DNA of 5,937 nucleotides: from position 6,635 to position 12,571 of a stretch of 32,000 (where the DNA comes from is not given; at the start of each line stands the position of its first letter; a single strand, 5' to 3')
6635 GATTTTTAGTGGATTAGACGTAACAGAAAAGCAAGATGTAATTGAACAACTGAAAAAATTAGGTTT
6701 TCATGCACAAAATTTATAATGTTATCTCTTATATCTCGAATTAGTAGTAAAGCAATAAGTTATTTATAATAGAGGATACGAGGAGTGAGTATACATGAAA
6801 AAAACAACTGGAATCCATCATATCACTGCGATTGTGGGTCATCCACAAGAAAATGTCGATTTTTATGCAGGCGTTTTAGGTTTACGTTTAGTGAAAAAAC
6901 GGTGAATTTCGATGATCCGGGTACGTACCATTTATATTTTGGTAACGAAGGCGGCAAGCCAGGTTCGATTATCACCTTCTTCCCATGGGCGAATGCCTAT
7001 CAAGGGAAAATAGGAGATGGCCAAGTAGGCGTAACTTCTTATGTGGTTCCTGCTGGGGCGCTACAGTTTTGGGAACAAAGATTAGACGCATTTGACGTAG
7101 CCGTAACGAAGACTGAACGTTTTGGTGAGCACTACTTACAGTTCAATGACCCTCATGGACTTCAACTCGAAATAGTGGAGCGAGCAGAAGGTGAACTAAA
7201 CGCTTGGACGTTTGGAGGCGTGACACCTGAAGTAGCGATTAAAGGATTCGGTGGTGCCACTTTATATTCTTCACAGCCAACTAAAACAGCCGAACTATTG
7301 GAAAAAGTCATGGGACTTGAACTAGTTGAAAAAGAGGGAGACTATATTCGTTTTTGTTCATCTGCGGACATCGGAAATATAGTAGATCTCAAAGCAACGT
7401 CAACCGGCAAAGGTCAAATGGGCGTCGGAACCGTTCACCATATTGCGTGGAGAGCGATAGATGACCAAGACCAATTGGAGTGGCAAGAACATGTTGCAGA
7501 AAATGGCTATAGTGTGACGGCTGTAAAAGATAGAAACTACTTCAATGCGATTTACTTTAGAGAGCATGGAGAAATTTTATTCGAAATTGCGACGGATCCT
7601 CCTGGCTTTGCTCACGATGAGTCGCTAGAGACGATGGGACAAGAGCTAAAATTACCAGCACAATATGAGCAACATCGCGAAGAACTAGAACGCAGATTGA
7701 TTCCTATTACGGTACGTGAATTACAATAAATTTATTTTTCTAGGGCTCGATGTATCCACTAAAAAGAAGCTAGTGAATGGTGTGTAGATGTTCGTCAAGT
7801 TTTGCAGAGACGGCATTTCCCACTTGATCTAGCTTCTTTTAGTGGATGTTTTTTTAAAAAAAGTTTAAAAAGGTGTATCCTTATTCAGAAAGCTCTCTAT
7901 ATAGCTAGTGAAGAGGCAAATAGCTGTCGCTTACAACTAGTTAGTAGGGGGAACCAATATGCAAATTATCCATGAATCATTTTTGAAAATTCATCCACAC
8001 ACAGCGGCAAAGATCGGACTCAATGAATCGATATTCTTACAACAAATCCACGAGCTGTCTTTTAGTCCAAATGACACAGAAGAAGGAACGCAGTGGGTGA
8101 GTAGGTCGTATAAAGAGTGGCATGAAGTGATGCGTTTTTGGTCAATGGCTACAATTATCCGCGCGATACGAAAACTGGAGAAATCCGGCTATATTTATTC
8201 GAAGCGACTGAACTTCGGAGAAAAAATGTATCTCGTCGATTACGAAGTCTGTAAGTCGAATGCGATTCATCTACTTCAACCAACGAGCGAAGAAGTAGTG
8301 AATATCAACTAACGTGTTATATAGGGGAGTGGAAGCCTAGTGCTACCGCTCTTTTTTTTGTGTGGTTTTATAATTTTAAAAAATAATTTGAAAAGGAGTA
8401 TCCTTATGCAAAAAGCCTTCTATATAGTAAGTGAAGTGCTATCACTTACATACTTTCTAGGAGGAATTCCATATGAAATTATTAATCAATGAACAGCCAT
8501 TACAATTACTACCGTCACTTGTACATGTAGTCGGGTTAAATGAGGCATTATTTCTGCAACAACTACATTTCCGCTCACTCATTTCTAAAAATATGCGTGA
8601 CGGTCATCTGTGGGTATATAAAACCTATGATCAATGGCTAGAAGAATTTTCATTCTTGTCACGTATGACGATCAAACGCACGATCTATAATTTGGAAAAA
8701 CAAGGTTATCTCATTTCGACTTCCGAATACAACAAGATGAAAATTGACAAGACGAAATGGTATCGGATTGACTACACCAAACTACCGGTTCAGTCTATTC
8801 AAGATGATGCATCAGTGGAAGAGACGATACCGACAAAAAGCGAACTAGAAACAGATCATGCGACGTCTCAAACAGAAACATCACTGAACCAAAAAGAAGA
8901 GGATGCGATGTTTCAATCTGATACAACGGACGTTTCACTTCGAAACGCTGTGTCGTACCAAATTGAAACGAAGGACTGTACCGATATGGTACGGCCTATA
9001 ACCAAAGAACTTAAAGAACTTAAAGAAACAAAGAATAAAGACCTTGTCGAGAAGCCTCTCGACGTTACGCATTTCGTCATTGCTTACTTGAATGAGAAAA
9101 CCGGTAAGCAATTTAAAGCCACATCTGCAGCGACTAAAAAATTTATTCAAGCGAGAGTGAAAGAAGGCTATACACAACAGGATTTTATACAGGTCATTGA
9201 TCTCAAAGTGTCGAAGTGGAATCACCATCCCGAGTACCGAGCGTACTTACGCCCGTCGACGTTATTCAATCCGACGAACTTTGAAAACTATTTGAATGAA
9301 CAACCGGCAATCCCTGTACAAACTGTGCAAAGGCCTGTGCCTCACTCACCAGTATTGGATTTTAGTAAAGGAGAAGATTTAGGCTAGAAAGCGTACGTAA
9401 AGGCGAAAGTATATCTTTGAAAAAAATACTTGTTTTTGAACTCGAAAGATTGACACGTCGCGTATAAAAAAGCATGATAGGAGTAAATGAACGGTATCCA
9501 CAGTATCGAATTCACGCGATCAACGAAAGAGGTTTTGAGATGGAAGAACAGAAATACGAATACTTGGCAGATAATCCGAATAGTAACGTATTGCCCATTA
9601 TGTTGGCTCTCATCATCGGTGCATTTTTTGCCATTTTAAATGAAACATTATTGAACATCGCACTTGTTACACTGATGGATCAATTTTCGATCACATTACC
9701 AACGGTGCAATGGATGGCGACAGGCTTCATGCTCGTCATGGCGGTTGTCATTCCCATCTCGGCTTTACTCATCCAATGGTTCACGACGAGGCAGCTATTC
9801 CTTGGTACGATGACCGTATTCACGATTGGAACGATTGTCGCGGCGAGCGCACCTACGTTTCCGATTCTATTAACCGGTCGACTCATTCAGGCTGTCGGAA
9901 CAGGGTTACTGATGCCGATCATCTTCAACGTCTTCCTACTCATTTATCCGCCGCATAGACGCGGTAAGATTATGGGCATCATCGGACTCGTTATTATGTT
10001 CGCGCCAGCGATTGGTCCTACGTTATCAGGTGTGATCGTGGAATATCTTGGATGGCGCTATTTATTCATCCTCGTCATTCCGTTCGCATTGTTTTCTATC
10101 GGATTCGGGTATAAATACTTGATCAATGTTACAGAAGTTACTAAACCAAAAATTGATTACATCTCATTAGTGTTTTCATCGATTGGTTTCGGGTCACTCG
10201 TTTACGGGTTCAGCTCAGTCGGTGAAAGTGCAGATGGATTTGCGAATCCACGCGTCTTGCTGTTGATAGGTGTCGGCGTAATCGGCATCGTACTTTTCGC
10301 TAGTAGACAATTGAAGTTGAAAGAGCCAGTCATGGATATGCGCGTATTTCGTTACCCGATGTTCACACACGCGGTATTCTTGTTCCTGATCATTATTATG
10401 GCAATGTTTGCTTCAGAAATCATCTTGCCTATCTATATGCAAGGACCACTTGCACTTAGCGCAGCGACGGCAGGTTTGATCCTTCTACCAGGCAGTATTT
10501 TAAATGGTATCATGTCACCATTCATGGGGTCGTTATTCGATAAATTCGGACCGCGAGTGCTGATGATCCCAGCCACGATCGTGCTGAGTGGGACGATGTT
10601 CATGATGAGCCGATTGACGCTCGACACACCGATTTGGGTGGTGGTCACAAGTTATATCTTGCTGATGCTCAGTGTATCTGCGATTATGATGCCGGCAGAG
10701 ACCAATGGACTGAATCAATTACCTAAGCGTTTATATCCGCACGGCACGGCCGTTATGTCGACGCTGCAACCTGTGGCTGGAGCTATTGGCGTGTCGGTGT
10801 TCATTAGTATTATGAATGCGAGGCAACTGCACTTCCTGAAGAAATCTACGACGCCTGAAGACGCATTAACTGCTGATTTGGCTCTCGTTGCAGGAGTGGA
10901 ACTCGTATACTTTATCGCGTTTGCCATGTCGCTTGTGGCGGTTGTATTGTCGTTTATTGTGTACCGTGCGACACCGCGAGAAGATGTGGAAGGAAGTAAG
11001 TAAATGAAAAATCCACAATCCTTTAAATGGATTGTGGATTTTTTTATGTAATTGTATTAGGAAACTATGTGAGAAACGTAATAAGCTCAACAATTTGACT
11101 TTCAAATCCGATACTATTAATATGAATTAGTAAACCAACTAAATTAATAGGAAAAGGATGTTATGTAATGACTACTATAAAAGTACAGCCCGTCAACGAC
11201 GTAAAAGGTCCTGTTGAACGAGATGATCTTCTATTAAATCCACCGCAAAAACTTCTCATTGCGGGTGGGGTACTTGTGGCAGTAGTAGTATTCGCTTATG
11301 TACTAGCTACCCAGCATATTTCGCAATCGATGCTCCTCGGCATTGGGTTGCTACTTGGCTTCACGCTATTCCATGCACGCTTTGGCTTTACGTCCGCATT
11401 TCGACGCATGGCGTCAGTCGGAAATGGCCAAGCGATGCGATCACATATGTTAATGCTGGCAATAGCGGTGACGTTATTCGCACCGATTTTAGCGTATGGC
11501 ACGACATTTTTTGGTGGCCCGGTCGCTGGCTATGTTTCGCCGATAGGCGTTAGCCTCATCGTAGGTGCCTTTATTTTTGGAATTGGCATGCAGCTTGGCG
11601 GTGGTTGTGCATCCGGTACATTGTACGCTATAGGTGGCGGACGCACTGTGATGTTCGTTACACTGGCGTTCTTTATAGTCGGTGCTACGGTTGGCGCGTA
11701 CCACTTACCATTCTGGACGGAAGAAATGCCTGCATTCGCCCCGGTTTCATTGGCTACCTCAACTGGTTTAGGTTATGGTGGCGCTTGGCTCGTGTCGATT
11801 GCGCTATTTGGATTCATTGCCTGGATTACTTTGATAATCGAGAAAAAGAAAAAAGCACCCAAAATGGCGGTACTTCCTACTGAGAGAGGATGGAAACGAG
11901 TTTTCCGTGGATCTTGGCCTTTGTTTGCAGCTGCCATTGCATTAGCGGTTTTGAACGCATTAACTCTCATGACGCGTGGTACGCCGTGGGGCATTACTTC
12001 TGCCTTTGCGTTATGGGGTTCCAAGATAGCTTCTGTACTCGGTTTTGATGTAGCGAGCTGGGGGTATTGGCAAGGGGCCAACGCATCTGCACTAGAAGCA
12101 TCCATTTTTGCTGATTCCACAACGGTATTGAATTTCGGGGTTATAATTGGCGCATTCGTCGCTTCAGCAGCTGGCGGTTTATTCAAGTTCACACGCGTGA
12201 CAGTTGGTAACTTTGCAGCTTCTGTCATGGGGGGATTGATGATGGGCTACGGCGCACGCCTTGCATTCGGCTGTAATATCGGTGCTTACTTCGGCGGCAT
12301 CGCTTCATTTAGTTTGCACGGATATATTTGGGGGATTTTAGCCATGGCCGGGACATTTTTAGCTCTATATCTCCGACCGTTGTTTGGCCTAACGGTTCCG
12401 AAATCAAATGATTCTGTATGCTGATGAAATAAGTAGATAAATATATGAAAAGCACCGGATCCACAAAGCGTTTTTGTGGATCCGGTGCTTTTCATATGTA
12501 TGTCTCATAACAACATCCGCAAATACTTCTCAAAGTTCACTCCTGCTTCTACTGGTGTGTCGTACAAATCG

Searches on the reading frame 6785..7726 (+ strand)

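Call 84: search_protein_families(library=pfam, proteins=[window:6785-7726:+], max_evalue=0.00001)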
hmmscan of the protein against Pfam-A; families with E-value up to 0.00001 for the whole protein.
window:6785-7726:+ (314 aa): 1 family
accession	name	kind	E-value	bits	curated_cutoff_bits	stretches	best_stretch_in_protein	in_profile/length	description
PF00903.31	Glyoxalase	-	1.1e-11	45.6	20.6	1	159-268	6-121/121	Glyoxalase/Bleomycin resistance protein/Dioxygenase superfamily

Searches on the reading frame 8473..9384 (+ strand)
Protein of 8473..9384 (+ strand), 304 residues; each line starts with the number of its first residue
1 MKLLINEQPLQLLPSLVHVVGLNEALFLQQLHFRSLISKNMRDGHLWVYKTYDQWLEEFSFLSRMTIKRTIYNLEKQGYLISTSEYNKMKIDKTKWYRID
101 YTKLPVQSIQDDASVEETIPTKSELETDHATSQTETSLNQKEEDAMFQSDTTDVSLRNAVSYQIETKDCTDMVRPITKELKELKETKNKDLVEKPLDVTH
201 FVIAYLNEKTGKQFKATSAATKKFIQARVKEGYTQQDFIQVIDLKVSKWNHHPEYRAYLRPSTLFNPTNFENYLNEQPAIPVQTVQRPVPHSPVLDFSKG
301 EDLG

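Call 84: search_protein_families(library=pfam, proteins=[window:8473-9384:+], max_evalue=0.00001)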
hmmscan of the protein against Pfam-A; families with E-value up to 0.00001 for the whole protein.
window:8473-9384:+ (304 aa): 1 family
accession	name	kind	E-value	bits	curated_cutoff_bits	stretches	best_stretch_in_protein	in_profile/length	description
PF09524.15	Phg_2220_C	-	8.9e-29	99.8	27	1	202-275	1-73/73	Conserved phage C-terminus (Phg_2220_C)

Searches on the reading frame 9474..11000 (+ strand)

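Call 84: search_protein_families(library=pfam, proteins=[window:9474-11000:+], max_evalue=0.00001)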
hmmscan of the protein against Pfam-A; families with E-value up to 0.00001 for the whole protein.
window:9474-11000:+ (509 aa): 1 family
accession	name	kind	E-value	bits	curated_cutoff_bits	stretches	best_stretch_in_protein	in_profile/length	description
PF07690.21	MFS_1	-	7.5e-43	147.2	33.4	1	46-439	1-346/347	Major Facilitator Superfamily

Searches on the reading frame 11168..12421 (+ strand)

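Call 84: search_protein_families(library=pfam, proteins=[window:11168-12421:+], max_evalue=0.00001)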
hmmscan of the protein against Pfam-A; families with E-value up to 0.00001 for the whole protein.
window:11168-12421:+ (418 aa): 1 family
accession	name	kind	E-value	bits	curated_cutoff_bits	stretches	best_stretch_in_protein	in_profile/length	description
PF04143.19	Sulf_transp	-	4.4e-66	224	27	1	69-398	1-310/310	Sulphur transport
